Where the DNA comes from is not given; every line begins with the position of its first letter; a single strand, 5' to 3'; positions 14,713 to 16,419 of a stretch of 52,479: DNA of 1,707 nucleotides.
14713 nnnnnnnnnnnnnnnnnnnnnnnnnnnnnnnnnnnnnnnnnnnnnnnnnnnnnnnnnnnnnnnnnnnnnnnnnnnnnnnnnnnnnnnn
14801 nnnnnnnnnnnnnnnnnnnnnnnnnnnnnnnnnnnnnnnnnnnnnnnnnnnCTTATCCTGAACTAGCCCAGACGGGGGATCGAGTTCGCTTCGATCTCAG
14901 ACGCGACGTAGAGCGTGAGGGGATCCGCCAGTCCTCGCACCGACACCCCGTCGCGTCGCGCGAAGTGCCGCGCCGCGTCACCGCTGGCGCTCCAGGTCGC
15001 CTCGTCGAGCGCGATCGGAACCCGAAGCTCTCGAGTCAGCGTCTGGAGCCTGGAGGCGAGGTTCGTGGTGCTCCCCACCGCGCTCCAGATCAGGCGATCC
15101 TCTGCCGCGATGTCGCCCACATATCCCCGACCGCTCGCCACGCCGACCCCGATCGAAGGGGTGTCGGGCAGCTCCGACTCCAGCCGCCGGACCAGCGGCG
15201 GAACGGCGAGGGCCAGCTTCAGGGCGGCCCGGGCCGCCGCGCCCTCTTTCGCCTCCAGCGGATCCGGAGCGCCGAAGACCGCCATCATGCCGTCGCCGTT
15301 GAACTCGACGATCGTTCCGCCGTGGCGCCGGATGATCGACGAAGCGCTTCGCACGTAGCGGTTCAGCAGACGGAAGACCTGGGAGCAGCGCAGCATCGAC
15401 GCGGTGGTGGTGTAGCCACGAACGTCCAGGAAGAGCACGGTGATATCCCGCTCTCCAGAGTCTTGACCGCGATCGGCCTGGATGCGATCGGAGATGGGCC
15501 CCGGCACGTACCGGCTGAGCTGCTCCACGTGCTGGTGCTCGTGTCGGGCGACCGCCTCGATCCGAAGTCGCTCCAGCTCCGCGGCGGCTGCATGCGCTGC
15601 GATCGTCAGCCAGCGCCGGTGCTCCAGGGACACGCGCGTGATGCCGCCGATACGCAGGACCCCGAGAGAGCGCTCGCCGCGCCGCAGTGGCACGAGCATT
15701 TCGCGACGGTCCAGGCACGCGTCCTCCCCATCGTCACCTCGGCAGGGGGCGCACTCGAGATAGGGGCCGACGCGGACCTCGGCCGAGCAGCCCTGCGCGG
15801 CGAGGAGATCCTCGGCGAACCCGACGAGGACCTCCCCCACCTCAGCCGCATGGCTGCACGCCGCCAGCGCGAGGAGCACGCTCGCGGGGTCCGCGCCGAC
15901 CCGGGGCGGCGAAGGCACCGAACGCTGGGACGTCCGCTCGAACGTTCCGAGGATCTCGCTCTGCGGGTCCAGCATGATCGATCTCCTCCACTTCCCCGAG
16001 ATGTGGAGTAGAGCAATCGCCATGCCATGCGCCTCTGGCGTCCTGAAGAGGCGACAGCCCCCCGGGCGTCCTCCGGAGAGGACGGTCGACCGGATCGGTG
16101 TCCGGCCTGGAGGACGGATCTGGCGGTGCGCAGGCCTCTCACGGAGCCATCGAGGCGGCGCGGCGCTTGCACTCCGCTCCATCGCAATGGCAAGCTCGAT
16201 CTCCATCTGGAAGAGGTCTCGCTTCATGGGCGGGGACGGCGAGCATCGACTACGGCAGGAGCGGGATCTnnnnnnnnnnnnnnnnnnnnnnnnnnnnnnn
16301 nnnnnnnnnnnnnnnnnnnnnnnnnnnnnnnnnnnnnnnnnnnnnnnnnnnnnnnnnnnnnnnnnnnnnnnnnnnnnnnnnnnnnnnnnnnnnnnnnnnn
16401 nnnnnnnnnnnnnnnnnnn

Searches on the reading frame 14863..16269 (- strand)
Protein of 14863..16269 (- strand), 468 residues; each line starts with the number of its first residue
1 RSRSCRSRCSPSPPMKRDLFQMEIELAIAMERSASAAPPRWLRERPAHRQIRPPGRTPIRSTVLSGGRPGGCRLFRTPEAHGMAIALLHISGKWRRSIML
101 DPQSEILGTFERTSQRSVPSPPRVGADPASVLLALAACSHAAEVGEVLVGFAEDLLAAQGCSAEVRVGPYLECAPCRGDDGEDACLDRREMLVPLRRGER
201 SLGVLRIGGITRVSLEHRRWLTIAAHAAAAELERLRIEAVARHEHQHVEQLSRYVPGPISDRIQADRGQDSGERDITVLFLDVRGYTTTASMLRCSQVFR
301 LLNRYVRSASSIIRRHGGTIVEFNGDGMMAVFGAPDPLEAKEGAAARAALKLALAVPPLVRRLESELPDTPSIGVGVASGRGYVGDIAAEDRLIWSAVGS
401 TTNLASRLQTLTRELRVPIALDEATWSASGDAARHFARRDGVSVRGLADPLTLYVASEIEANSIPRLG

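Call 12: search_protein_families(library=pfam, proteins=[window:14863-16269:-], max_evalue=0.01)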
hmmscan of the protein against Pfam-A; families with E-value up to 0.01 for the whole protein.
window:14863-16269:- (468 aa): 2 families
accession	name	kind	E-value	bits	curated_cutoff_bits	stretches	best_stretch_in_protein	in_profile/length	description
PF00211.25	Guanylate_cyc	-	9.7e-14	51.8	21.9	1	274-454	7-179/183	Adenylate and Guanylate cyclase catalytic domain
PF13185.12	GAF_2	-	0.0067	17.1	28.6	0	175-230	76-133/136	GAF domain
